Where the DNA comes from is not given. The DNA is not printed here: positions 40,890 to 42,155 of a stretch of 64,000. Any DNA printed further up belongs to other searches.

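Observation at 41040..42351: DnaB C-terminal-domain-only protein next to yebC-ruvCAB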

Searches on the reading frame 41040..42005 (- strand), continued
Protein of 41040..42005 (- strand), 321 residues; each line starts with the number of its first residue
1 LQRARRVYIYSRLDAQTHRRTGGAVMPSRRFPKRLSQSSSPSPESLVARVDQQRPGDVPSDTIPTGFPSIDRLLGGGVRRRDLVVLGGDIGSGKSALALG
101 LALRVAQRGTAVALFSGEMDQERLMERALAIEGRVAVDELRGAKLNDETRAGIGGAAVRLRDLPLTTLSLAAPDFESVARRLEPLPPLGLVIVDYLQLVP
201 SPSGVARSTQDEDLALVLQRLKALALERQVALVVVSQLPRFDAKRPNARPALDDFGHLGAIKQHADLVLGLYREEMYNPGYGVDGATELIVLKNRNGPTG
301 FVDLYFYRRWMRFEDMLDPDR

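Call 9: find_encoding_contigs(protein=P0029, flank=10000, max_places=2)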
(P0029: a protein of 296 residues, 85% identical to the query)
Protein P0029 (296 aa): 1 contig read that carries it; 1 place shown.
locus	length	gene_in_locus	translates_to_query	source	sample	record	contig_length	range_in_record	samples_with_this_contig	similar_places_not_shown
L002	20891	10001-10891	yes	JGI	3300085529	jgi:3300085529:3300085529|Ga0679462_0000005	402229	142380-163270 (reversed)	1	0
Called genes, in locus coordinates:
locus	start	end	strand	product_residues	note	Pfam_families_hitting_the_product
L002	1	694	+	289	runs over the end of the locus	PF13578:Methyltransf_24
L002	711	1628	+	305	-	PF13439:Glyco_transf_4, PF20706:GT4-conflict (faint), PF00534:Glycos_transf_1, PF13692:Glyco_trans_1_4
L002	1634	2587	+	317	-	PF00534:Glycos_transf_1, PF13692:Glyco_trans_1_4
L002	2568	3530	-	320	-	PF13524:Glyco_trans_1_2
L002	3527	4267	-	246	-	PF13489:Methyltransf_23, PF05148:Methyltransf_8 (weak), PF07021:MetW, PF13847:Methyltransf_31 (weak), PF08241:Methyltransf_11, PF08242:Methyltransf_12, PF13649:Methyltransf_25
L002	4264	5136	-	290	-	-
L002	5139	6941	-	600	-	PF00664:ABC_membrane, PF00005:ABC_tran, PF02463:SMC_N (weak)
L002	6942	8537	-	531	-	PF00072:Response_reg, PF08665:PglZ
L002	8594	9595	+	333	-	PF01075:Glyco_transf_9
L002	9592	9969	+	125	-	-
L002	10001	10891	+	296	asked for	PF13481:AAA_25, PF03796:DnaB_C, PF06745:ATPase (weak)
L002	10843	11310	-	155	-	PF27226:AF_1845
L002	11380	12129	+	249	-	PF20772:TACO1_YebC_N, PF01709:Transcrip_reg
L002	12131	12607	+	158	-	PF02075:RuvC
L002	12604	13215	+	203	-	PF01330:RuvA_N, PF00633:HHH (faint), PF14520:HHH_5, PF07499:RuvA_C (weak)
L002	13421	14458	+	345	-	PF06068:TIP49 (faint), PF05496:RuvB_N, PF00004:AAA, PF07728:AAA_5 (faint), PF17864:AAA_lid_4, PF05491:WHD_RuvB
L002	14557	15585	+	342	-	PF02547:Queuosine_synth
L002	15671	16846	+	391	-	PF01702:TGT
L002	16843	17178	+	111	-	PF02699:YajC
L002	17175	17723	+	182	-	PF01327:Pep_deformylase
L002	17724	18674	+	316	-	PF00551:Formyl_trans_N, PF02911:Formyl_trans_C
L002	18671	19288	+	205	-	PF02581:TMP-TENI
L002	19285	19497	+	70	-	PF02597:ThiS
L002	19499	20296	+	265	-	PF05690:ThiG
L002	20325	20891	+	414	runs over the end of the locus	PF01029:NusB, PF22458:RsmF-B_ferredox, PF01189:Methyltr_RsmB-F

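Call 17: search_protein_representatives(protein=window:41040-41930:-)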
Query: 296 residues. Proteins with E-value up to 0.001 (for the whole library): 65542; up to 1e-10: 39184; up to 1e-30: 1366. The best 150 are listed.
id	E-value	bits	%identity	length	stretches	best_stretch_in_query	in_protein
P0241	6.1e-91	321.2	79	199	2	167-296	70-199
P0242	5.6e-88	311.5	53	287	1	7-293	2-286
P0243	1.3e-87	310.4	54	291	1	5-295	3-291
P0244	2.7e-74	266.6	54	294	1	23-296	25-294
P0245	2.5e-70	253.6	78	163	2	210-294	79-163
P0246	3.0e-67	243.5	71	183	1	75-244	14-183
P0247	3.9e-67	243.1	51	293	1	17-293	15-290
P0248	1.3e-66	241.4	89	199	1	1-142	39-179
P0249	1.7e-66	241.0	71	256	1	13-178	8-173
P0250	9.8e-61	222.1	60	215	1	15-200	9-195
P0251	4.4e-59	216.7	54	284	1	18-230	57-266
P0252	1.2e-58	215.2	75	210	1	7-157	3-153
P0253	2.8e-57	210.8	47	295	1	19-294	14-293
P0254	7.1e-57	209.5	69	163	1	133-296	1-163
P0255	4.2e-56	206.9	49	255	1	37-291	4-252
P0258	8.4e-54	199.4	45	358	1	15-295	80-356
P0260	5.5e-53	196.7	47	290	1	11-295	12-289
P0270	9.9e-46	172.9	43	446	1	22-294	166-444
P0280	7.0e-43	163.6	40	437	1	36-291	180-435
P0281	1.3e-42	162.7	42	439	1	35-293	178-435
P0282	3.3e-42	161.3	42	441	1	37-291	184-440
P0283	3.7e-42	161.2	42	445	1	37-292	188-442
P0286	2.4e-41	158.5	37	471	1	5-292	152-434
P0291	9.8e-41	156.5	42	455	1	38-292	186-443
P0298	3.7e-40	154.6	42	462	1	38-290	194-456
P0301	6.1e-40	153.9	38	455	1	38-292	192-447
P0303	9.1e-40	153.3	39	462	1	21-290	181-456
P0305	1.4e-39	152.7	42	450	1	37-291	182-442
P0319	1.3e-38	149.5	40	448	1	37-290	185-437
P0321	1.7e-38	149.2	43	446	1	38-287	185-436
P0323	2.0e-38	148.9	42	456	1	38-291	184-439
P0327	2.9e-38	148.4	38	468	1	36-294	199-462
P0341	1.1e-37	146.5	42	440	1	12-292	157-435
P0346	1.6e-37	146.0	39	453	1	26-289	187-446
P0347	1.6e-37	146.0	37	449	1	15-291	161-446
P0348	1.7e-37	145.9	41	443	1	7-289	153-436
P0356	2.8e-37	145.2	40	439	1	38-288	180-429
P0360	3.8e-37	144.7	42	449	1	37-288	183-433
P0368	6.7e-37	143.9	38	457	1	38-291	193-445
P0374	7.6e-37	143.8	36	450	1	9-291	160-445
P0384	1.5e-36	142.7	38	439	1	28-294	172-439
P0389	1.8e-36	142.6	40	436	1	36-290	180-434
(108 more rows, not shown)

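Call 18: list_cluster_members(proteins=[P0270, P0280, P0281, P0282, P0283, P0242, P0243, P0244, P0253, P0260])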
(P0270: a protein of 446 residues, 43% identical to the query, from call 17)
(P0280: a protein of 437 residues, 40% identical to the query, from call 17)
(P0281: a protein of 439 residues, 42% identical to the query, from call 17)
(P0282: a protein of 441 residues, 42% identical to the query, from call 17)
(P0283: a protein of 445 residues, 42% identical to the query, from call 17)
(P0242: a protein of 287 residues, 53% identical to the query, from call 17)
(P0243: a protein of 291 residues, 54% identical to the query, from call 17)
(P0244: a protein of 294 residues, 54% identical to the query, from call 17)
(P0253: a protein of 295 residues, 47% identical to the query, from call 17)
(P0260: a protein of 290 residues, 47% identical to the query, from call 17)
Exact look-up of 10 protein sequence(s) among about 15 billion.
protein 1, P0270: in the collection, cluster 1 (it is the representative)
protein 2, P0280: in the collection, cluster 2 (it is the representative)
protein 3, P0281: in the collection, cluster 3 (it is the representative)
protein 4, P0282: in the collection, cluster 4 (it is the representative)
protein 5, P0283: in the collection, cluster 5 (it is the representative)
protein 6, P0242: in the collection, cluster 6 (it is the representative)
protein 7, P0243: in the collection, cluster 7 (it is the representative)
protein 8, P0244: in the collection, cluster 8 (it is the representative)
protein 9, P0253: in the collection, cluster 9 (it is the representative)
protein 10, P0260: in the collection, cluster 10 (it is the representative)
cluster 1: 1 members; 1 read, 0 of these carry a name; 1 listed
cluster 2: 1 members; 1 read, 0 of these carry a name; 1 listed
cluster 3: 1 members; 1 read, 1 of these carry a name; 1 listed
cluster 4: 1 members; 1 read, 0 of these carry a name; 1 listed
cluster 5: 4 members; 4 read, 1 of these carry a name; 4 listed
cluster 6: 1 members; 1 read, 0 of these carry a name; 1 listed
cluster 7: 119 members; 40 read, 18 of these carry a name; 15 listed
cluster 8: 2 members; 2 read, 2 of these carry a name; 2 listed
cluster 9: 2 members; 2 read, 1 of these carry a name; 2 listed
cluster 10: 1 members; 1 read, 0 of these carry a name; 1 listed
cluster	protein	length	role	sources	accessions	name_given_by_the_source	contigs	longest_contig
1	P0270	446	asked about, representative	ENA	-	-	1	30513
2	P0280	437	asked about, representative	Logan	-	-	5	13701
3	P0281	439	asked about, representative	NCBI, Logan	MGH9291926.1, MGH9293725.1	MAG: replicative DNA helicase [Acidimicrobiales bacterium]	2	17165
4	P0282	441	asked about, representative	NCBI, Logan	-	-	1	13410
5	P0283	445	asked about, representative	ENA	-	-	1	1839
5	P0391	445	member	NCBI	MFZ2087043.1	MAG: replicative DNA helicase [Desulfobaccales bacterium]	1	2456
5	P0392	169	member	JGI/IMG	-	-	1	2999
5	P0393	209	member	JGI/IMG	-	-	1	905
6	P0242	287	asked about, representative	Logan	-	-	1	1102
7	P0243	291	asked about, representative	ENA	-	-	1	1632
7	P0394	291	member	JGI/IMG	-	replicative DNA helicase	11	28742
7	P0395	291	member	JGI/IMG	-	replicative DNA helicase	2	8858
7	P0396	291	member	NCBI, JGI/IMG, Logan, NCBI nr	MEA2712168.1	MAG: replicative helicase [Gemmatimonadales bacterium] | replicative DNA helicase | replicative helicase [Gemmatimonadales bacterium]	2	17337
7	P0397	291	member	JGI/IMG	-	replicative DNA helicase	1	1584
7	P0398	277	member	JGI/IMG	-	replicative DNA helicase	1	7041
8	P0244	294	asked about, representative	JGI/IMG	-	replicative DNA helicase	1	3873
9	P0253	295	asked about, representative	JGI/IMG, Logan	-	replicative DNA helicase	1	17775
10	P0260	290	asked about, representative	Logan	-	-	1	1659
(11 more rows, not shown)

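Call 28: find_related_loci(query=A3, collection=genome_contigs, flank=10000)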
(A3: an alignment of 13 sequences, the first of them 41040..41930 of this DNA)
Query A3 (296 aa) in genome_contigs; peptide patterns used: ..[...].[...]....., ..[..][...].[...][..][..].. (x = any residue, [..] = any of these).
600 stretches matched a pattern (row limit reached: there are more); 550 encode a relative of the query (tblastn E <= 1e-3); the best 80 are kept; 80 distinct loci.
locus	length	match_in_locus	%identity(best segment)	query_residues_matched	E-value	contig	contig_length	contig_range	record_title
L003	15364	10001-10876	96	3-296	3e-179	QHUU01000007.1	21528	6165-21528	MAG: Gemmatimonadetes bacterium isolate AG20 14_0903_12_20cm_scaffold_2222_curated, whole genome shotgun sequence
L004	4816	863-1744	94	3-296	1e-178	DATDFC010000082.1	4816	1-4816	MAG TPA_asm: Gemmatimonadales bacterium isolate SMAG_U216 k141_1031647, whole genome shotgun sequence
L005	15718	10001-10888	94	1-296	5e-169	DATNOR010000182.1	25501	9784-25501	MAG TPA_asm: Gemmatimonadales bacterium isolate SMAG_U11536 k141_1085066, whole genome shotgun sequence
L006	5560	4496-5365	88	1-296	1e-169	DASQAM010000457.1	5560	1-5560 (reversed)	MAG TPA_asm: Gemmatimonadales bacterium isolate SMAG_U11645 k141_977212, whole genome shotgun sequence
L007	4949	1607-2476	87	1-296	1e-169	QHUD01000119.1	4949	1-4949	MAG: Gemmatimonadetes bacterium isolate AG36 14_0927_12_20cm_scaffold_19854_curated, whole genome shotgun sequence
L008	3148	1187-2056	86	1-296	7e-174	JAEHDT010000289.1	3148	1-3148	MAG: Gemmatimonadetes bacterium isolate EFPC_76 k127_21188371, whole genome shotgun sequence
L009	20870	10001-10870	86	1-296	5e-164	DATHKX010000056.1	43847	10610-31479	MAG TPA_asm: Gemmatimonadales bacterium isolate SMAG_U12591 k141_185004, whole genome shotgun sequence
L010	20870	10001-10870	85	1-296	1e-163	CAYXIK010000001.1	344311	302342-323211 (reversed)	MAG TPA_asm: uncultured Gemmatimonadaceae bacterium isolate binchicken_co185_182 genome assembly, contig: NODE_28_length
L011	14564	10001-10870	85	1-296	4e-163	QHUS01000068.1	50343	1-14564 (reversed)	MAG: Gemmatimonadetes bacterium isolate AG22 14_1009_02_40cm_scaffold_754_curated, whole genome shotgun sequence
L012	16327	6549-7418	84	1-296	3e-163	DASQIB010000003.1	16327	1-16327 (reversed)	MAG TPA_asm: Gemmatimonadales bacterium isolate SMAG_U11848 k141_92, whole genome shotgun sequence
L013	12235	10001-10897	82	1-296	3e-159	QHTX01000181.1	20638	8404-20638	MAG: Gemmatimonadetes bacterium isolate AG41 14_0903_05_30cm_scaffold_5061_curated, whole genome shotgun sequence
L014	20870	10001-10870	84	1-296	1e-160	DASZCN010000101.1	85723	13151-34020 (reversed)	MAG TPA_asm: Gemmatimonadales bacterium isolate SMAG_U6443 k141_274343, whole genome shotgun sequence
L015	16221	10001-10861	80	4-296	1e-151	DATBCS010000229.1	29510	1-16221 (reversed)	MAG TPA_asm: Gemmatimonadales bacterium isolate SMAG_U5791 k141_3342473, whole genome shotgun sequence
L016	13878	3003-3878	79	6-296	2e-151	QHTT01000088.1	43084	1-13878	MAG: Gemmatimonadetes bacterium isolate AG45 14_1009_05_20cm_scaffold_454_curated, whole genome shotgun sequence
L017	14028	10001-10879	86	7-296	1e-150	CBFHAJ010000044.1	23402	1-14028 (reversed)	MAG TPA_asm: uncultured bacterium isolate SRR21876936_metabat2_14 genome assembly, contig: ERZ27257217.143, whole genome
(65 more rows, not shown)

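Call 30: list_cluster_members(proteins=[P0348, P0356, P0341, P0374, P0389, P0360, P0346, P0323, P0305, P0321])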
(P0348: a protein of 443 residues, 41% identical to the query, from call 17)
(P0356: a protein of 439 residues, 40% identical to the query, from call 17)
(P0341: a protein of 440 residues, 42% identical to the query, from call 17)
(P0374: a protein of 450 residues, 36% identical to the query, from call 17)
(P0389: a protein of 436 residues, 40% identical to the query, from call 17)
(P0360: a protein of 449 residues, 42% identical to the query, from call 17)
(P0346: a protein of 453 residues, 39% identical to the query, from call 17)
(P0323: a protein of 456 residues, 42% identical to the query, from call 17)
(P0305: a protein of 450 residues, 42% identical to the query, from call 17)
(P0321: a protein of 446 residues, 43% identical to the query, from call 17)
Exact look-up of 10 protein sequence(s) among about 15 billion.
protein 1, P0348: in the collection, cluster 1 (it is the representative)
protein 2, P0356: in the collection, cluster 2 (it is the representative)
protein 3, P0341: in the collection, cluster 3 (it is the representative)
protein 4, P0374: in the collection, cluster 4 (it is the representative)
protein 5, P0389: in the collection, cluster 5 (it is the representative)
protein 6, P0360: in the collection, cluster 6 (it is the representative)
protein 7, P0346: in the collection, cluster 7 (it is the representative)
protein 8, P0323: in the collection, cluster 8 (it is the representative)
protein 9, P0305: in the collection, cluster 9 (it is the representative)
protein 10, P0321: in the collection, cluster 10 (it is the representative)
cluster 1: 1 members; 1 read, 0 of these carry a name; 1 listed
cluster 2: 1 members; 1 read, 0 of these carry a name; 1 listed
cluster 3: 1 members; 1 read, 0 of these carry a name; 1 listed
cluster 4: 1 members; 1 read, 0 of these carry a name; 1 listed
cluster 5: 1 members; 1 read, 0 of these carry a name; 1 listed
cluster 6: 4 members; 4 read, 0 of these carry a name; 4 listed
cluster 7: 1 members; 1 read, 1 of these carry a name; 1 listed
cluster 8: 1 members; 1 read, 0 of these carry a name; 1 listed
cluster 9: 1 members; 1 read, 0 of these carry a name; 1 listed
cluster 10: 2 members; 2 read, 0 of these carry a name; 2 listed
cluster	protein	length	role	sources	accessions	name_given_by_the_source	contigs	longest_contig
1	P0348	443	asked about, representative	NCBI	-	-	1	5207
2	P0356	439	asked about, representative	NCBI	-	-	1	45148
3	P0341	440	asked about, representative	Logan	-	-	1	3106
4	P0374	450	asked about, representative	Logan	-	-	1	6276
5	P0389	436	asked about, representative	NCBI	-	-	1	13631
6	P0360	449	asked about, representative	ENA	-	-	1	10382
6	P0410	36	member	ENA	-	-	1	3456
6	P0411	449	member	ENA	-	-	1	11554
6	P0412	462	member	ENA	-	-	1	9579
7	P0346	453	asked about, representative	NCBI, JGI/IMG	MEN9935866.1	MAG: hypothetical protein RLZZ387_2445 [Chloroflexota bacterium] | replicative DNA helicase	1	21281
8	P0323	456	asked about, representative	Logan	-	-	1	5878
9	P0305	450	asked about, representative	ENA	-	-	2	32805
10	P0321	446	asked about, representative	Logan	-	-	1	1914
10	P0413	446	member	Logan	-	-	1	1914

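Call 31: find_encoding_contigs(protein=P0270, flank=10000, max_places=2)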
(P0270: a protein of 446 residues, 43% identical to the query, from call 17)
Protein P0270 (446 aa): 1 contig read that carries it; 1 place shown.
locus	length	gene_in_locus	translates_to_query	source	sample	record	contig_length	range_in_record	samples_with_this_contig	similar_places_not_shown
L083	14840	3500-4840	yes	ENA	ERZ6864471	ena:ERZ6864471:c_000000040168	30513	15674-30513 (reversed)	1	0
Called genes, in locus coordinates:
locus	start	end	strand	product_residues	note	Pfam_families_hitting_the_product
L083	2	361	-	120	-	?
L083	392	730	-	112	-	PF02195:ParB_N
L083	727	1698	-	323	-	PF01656:CbiA, PF06564:CBP_BcsQ, PF09140:MipZ (faint), PF13614:AAA_31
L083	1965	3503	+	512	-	-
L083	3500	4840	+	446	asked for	PF00772:DnaB, PF03796:DnaB_C, PF13481:AAA_25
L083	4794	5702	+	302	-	PF08401:ArdcN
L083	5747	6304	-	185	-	-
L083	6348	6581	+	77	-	-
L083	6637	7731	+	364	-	PF02768:DNA_pol3_beta_3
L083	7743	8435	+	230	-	PF12705:PDDEXK_1 (weak)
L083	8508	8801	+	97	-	-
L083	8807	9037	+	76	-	-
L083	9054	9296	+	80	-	-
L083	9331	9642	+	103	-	-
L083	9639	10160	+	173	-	PF04098:Rad52_Rad22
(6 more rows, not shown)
